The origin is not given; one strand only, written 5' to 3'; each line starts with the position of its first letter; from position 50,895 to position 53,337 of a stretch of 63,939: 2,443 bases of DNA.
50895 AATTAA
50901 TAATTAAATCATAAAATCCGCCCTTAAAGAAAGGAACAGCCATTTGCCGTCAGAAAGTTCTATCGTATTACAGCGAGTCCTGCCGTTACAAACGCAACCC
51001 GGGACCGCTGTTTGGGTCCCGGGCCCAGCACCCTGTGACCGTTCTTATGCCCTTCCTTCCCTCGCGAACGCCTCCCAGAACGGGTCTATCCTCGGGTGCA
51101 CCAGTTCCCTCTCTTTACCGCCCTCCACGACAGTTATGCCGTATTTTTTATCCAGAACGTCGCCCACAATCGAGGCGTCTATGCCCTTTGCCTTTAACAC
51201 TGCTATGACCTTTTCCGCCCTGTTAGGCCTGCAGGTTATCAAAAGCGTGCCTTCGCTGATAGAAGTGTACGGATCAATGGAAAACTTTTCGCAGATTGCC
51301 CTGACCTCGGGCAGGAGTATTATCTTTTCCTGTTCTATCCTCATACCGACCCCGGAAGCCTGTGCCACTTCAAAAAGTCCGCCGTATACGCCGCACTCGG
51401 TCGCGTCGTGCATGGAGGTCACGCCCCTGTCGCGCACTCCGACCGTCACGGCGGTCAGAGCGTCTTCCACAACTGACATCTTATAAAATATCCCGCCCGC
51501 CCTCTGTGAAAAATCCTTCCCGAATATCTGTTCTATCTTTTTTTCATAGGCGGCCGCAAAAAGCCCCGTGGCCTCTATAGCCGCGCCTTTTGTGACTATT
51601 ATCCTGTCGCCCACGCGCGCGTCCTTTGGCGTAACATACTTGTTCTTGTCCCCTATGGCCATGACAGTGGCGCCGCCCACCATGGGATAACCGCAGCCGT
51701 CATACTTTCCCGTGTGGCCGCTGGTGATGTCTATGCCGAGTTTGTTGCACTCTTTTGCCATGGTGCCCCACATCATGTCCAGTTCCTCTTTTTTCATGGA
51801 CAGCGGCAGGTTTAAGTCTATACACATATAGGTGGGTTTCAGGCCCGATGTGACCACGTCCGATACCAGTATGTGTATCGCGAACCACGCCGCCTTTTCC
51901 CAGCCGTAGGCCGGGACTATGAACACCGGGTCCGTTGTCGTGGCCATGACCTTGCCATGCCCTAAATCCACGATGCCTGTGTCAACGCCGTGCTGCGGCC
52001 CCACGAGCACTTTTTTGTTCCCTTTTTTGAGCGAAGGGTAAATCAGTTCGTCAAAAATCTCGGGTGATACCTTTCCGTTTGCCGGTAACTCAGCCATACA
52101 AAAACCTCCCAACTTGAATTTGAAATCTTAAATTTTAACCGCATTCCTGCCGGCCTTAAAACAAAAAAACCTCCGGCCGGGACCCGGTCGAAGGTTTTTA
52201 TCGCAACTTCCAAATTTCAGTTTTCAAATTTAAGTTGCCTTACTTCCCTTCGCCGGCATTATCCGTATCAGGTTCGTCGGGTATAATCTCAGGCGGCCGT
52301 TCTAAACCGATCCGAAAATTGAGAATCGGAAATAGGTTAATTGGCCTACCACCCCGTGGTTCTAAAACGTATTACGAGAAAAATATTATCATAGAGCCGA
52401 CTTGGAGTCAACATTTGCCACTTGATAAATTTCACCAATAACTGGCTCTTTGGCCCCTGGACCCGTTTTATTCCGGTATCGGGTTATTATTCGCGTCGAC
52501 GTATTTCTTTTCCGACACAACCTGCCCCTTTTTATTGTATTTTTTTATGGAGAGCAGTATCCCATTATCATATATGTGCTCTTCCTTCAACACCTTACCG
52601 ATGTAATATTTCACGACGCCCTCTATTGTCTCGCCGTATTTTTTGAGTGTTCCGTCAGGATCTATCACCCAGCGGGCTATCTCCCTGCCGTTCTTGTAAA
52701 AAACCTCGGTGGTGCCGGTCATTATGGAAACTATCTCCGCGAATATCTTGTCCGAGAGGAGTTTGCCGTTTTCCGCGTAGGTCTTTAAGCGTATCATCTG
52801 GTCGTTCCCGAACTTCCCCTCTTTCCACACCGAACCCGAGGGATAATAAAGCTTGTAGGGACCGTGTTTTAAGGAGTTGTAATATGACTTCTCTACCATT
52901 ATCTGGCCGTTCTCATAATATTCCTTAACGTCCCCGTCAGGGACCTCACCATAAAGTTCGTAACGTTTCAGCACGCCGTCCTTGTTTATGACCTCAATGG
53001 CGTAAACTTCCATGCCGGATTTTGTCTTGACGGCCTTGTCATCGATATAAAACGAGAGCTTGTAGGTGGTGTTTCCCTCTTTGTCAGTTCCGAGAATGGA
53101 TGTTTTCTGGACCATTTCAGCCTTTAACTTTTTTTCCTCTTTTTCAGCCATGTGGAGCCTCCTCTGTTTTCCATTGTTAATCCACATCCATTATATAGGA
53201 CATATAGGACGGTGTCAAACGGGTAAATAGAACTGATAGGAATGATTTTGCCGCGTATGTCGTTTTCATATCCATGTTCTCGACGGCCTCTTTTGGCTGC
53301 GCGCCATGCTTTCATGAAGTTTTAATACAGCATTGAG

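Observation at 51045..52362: TPP riboswitch controlling an uncharacterised PurM/HypE-like (AIR-synthase-related) gene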

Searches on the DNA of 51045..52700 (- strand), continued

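Call 67: search_rna_families(sources=[L067, L078, L074, L068, L080, L055, L049, L103, L090, L022], threshold=gathering)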
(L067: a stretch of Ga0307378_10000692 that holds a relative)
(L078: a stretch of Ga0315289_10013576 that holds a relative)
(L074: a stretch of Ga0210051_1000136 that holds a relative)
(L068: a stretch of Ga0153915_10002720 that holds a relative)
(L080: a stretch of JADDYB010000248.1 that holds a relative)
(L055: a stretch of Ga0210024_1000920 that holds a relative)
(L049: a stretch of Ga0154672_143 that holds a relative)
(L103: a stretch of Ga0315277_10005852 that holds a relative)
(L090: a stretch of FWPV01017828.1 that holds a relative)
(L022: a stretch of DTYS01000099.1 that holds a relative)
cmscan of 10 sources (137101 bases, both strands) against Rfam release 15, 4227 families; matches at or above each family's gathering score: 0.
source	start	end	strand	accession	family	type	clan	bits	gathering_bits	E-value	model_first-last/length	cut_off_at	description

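Call 69: search_rna_families(sources=[L110, L091, L064, L037, L041, L043, L056, L061, L054, L015, L018], threshold=gathering)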
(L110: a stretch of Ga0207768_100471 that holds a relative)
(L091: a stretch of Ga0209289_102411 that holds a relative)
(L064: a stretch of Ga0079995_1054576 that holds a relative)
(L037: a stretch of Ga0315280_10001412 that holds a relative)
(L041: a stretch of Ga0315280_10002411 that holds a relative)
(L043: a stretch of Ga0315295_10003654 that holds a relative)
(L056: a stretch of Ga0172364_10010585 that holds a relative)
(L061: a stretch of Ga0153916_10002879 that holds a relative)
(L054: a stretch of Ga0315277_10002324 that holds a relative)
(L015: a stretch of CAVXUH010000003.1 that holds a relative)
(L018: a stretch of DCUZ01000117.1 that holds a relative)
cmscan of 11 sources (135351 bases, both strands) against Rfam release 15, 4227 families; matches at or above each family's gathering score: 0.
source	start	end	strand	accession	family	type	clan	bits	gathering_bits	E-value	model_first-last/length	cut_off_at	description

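Call 75: search_with_rna_model(model_id=R1, sources=[window, L001, L003, L004, L005, L006, L007, L008, L009, L011, L012, L016, L019, L021, L026, L032, L034, L035, L036, L039, L046, L050, L052, L053, L060, L063, L066, L069, L072, L093, L102], max_evalue=0.001, make_alignment=true)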
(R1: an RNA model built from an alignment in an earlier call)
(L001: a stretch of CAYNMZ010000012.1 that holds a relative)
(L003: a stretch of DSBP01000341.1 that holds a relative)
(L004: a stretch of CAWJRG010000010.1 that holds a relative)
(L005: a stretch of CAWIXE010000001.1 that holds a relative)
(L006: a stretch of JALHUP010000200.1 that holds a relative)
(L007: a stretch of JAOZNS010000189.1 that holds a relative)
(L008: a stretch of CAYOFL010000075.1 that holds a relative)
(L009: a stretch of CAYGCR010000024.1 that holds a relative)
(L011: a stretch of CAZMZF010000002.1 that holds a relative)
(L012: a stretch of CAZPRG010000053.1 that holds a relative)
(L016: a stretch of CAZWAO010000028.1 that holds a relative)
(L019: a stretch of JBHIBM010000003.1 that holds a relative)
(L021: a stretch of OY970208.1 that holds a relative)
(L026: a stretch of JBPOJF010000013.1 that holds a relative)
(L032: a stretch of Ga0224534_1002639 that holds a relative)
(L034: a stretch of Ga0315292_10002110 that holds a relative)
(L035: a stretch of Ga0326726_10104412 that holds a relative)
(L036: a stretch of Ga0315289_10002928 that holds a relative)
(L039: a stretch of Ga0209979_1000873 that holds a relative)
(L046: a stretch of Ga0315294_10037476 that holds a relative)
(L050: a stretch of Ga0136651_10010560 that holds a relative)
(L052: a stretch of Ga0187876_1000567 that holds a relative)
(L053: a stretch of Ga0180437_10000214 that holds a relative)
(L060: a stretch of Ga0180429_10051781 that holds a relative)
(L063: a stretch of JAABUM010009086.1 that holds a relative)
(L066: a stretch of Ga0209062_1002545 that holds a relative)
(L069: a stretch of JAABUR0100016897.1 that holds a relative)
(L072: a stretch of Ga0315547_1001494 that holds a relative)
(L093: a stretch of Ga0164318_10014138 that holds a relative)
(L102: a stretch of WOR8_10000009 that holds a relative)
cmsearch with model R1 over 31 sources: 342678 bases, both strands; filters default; matches with E-value up to 0.001: 31.
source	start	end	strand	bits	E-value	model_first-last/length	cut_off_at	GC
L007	115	222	+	106.2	1.8e-28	1-108/108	no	0.45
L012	3831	3938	+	106.2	1.8e-28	1-108/108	no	0.56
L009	3825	3933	+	105.7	2.5e-28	1-108/108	no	0.51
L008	3829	3937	+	102.8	1.7e-27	1-108/108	no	0.5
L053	7830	7938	+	94.7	4.1e-25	1-108/108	no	0.56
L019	2507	2609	+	93.6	8.3e-25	1-108/108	no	0.5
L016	3843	3943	+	92.2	2.2e-24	1-108/108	no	0.53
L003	510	608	+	90.5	6.6e-24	1-108/108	no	0.55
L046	1746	1861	+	90.2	7.9e-24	1-108/108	no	0.5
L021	3696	3811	+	89.4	1.4e-23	1-108/108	no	0.5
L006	537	632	+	89.3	1.5e-23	1-108/108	no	0.48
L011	3751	3863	+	88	3.6e-23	1-108/108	no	0.49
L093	4788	4891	+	86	1.3e-22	1-108/108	no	0.47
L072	6513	6615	+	84.8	3e-22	1-108/108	no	0.5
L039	7699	7808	+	83.9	5.5e-22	1-108/108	no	0.49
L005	3796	3900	+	83.2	8.8e-22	1-108/108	no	0.45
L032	63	161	+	80.6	5e-21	1-108/108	no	0.48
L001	3774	3883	+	69.2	1.1e-17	1-108/108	no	0.51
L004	3787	3896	+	66.2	8.1e-17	1-108/108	no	0.43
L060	263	361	+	61.1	2.4e-15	1-108/108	no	0.68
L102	7158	7260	+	60.9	2.7e-15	1-108/108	no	0.48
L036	2139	2236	+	59.1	9.4e-15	1-108/108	no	0.5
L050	930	1037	+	52.5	7.8e-13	1-108/108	no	0.61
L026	3844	3949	+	51.2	1.9e-12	1-108/108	no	0.59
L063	555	671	+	41.4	1.3e-09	1-108/108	no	0.68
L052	4705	4811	+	33.8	2.1e-07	1-108/108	no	0.64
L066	7785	7888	+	31.9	7.6e-07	1-108/108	no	0.67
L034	5254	5354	+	30.2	2.4e-06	1-108/108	no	0.51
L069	2393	2506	+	27.9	1.1e-05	1-108/108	no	0.64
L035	138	223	+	23.8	0.00017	1-108/108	no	0.57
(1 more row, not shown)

Alignment A4: 31 matches aligned to the model, 175 columns, each read 5' to 3' on its own strand. Consensus structure (alignment columns), stored with it:
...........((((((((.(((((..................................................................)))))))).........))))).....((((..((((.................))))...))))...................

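Call 93: search_with_rna_model(model_id=R1, sources=[L111, L112, L113, L114, L115, L116], max_evalue=0.1)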
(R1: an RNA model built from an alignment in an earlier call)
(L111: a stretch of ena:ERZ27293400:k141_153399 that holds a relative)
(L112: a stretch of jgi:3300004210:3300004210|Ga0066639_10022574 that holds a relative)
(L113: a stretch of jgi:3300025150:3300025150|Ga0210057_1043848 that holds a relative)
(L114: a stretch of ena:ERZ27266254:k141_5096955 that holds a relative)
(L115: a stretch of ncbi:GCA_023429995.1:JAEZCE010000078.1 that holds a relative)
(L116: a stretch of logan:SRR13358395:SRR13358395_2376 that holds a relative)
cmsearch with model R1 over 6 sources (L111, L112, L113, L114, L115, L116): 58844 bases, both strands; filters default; matches with E-value up to 0.1: 2.
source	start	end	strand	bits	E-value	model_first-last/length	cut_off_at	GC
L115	7800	7925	+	36.3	7.1e-09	1-108/108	no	0.51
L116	7800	7925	+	36.3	7.1e-09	1-108/108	no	0.51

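Call 116: search_with_rna_model(model_id=R1, sources=[L117, L118, L119, L120, L121, L122, L123, L124, L125, L126, L028, L029, L030], max_evalue=0.1)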
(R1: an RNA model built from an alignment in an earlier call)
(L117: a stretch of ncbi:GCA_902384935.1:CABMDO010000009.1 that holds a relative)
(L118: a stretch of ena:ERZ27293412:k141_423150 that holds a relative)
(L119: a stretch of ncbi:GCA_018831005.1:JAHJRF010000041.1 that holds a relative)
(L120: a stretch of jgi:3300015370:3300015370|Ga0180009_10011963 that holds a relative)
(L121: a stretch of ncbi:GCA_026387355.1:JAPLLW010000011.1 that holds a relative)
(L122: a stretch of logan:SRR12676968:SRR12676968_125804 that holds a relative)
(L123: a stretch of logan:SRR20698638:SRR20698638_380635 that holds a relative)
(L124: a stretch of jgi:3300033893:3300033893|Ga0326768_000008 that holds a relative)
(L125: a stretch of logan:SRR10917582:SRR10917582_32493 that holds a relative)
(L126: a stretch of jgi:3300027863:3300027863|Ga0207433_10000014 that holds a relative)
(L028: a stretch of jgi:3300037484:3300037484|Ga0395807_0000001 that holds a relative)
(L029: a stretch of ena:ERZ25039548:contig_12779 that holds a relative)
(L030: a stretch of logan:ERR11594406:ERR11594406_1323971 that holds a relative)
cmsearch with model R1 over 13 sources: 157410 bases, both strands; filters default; matches with E-value up to 0.1: 2.
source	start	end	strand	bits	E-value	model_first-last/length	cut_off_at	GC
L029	7808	7912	+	83.2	4e-22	1-108/108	no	0.45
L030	7525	7629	+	83.2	4e-22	1-108/108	no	0.45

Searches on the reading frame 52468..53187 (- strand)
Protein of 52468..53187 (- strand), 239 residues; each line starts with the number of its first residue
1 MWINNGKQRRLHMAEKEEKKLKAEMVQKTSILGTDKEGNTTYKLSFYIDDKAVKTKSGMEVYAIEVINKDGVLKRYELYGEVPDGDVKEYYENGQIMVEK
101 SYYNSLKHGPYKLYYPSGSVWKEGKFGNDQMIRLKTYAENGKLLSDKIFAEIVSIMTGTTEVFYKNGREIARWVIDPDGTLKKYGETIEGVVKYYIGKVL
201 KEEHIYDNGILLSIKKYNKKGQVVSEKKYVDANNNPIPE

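Call 20: search_protein_families(library=pfam, proteins=[window:52468-53187:-], max_evalue=0.01)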
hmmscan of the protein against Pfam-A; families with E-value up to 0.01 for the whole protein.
window:52468-53187:- (239 aa): 2 families
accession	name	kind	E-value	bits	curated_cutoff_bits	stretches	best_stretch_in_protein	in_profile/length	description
PF07661.19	MORN_2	-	8.6e-11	41.2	29.6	1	84-102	2-20/22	MORN repeat variant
PF04254.18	DUF432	-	0.0068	17.1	21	1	36-113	24-97/123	Protein of unknown function (DUF432)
